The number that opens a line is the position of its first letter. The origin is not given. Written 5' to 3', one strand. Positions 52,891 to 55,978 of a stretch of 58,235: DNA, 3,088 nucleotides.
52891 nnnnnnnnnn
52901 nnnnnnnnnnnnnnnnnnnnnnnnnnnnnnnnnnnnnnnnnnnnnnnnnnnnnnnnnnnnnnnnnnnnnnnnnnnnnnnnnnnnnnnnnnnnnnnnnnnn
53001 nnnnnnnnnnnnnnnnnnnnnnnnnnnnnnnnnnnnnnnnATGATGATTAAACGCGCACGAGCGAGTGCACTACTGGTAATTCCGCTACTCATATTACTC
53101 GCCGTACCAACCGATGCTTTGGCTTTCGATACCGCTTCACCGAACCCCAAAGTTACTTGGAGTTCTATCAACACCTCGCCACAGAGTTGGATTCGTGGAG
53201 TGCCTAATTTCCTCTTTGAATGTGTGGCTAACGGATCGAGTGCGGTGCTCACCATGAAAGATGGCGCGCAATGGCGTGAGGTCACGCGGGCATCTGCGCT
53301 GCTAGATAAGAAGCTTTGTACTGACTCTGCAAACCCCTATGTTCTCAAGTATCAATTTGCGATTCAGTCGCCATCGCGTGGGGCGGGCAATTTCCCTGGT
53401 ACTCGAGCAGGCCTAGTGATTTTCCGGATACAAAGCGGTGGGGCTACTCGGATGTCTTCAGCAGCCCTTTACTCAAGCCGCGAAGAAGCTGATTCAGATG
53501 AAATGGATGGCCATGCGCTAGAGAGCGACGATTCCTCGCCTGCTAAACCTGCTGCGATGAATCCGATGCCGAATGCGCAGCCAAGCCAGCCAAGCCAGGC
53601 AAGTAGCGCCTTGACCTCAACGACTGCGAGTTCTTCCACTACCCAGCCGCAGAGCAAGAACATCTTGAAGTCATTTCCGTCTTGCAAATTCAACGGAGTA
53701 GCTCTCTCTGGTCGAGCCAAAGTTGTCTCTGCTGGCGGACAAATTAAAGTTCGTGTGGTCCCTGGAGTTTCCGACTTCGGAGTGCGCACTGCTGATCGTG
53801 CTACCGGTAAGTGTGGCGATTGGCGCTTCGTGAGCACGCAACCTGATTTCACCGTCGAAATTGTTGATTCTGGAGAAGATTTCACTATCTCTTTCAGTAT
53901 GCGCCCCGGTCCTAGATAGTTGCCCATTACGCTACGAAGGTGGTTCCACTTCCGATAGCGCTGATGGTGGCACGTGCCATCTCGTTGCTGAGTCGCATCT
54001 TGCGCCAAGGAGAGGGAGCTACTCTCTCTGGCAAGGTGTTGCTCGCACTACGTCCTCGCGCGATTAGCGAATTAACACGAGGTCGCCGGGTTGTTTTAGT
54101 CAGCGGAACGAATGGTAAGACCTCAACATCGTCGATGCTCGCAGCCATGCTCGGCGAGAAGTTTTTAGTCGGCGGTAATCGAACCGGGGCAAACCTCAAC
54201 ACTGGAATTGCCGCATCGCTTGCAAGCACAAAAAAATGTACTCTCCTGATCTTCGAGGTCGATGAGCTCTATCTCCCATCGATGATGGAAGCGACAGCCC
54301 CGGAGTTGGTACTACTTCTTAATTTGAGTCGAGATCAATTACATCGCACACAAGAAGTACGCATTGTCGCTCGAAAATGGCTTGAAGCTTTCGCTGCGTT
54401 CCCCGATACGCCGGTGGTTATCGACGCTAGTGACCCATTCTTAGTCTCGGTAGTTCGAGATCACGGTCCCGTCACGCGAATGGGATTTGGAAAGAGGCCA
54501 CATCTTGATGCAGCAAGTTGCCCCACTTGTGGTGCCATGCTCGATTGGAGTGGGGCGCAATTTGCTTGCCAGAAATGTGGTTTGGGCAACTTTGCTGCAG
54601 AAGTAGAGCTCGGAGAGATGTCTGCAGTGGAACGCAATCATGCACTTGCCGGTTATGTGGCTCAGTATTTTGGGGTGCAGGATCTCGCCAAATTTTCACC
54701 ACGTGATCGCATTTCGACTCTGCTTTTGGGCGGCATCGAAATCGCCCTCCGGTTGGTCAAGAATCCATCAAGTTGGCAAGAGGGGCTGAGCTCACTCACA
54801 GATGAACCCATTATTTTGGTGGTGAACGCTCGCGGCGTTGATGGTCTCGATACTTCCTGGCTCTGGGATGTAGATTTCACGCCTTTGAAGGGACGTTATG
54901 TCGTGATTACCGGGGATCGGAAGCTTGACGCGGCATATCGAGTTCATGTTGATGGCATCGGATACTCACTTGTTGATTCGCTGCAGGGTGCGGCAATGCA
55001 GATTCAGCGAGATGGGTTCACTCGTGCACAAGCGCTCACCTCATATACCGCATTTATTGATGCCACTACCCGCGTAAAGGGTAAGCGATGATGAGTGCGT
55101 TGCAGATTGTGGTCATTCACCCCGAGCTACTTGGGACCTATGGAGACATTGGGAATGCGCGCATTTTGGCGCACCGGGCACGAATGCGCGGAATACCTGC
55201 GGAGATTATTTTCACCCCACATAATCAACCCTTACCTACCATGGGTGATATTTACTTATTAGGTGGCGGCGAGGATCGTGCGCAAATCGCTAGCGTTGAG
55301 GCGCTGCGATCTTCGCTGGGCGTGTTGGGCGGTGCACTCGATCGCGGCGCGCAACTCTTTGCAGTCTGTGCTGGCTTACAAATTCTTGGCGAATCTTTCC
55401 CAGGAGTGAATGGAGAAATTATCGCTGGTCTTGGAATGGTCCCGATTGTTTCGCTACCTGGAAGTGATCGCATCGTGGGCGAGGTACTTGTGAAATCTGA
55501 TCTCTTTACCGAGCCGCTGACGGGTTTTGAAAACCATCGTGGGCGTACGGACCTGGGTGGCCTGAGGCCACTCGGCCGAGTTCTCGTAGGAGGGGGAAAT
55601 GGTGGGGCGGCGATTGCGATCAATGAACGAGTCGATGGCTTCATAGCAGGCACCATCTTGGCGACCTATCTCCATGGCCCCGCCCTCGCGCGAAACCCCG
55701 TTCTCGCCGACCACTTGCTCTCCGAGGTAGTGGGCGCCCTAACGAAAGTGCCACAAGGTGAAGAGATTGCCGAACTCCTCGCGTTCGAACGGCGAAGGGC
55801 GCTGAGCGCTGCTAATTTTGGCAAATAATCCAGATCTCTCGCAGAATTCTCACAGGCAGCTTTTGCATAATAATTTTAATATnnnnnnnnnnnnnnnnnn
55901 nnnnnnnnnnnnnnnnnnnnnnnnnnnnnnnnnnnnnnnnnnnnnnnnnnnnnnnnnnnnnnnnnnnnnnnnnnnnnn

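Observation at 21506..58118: A dozen or more unrelated short tandem-repeat arrays, almost all sitting exactly on gene boundaries of a very compact genome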

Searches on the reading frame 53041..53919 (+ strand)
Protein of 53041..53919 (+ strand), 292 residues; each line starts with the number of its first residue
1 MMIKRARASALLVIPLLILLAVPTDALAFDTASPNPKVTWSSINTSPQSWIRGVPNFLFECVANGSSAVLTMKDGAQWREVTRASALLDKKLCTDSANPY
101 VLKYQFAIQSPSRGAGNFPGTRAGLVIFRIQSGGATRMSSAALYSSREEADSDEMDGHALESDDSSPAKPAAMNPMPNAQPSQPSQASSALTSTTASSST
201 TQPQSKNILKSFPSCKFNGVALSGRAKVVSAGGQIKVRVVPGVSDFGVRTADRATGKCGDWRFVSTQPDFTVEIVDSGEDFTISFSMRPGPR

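Call 32: find_related_loci(query=window:53041-53919:+, collection=metagenome_contigs, flank=10000)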
Query window:53041-53919:+ (292 aa) in metagenome_contigs; peptide patterns used: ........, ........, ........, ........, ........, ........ (x = any residue, [..] = any of these).
90 stretches matched a pattern; 9 encode a relative of the query (tblastn E <= 1e-3); 9 distinct loci.
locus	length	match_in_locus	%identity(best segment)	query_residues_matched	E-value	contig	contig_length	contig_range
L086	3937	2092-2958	87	1-292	1e-167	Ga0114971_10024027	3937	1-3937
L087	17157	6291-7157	84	1-292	9e-161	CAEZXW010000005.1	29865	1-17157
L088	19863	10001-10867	84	1-292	9e-161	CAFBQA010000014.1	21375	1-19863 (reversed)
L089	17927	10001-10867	84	1-292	6e-157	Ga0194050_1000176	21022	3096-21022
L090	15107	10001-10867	80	1-292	6e-154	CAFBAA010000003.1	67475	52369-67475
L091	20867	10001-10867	80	1-292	5e-154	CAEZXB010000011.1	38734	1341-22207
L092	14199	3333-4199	79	1-292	2e-151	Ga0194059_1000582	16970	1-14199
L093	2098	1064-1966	64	1-292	5e-131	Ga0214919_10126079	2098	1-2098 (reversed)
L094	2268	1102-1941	65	15-292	8e-126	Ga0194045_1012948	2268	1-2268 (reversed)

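Call 36: search_protein_families(library=pfam, proteins=[window:53041-53919:+], max_evalue=0.01)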
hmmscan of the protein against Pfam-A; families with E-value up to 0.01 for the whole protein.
window:53041-53919:+ (292 aa): 0 families

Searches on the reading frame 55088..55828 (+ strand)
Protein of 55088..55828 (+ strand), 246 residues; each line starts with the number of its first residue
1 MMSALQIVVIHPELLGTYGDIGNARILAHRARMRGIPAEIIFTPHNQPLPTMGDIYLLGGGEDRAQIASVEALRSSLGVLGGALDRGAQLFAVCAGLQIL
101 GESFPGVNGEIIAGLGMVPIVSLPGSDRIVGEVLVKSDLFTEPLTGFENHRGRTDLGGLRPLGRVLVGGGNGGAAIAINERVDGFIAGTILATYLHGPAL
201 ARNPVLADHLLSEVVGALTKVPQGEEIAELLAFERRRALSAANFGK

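Call 36: search_protein_families(library=pfam, proteins=[window:55088-55828:+], max_evalue=0.01)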
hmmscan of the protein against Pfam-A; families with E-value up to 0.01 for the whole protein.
window:55088-55828:+ (246 aa): 1 family
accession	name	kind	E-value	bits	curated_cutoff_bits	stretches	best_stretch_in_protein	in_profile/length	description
PF07685.20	GATase_3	-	1.4e-27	97.1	27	1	6-203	1-195/196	CobB/CobQ-like glutamine amidotransferase domain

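Call 62: find_encoding_contigs(protein=window:55088-55828:+, flank=10000, max_places=10)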
Protein window:55088-55828:+ (246 aa): 5 contigs read that carry it; 1 place shown.
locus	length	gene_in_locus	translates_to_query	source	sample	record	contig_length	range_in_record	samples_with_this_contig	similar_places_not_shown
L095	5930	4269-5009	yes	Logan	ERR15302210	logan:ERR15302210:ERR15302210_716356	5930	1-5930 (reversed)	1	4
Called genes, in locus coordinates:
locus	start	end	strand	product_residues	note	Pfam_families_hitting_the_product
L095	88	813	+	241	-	PF00072:Response_reg, PF00486:Trans_reg_C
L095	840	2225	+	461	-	PF00672:HAMP, PF00512:HisKA, PF02518:HATPase_c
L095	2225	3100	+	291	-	PF19647:Septknot (weak)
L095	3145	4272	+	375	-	PF08245:Mur_ligase_M, PF08353:MurT_C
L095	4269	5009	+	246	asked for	PF07685:GATase_3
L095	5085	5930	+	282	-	?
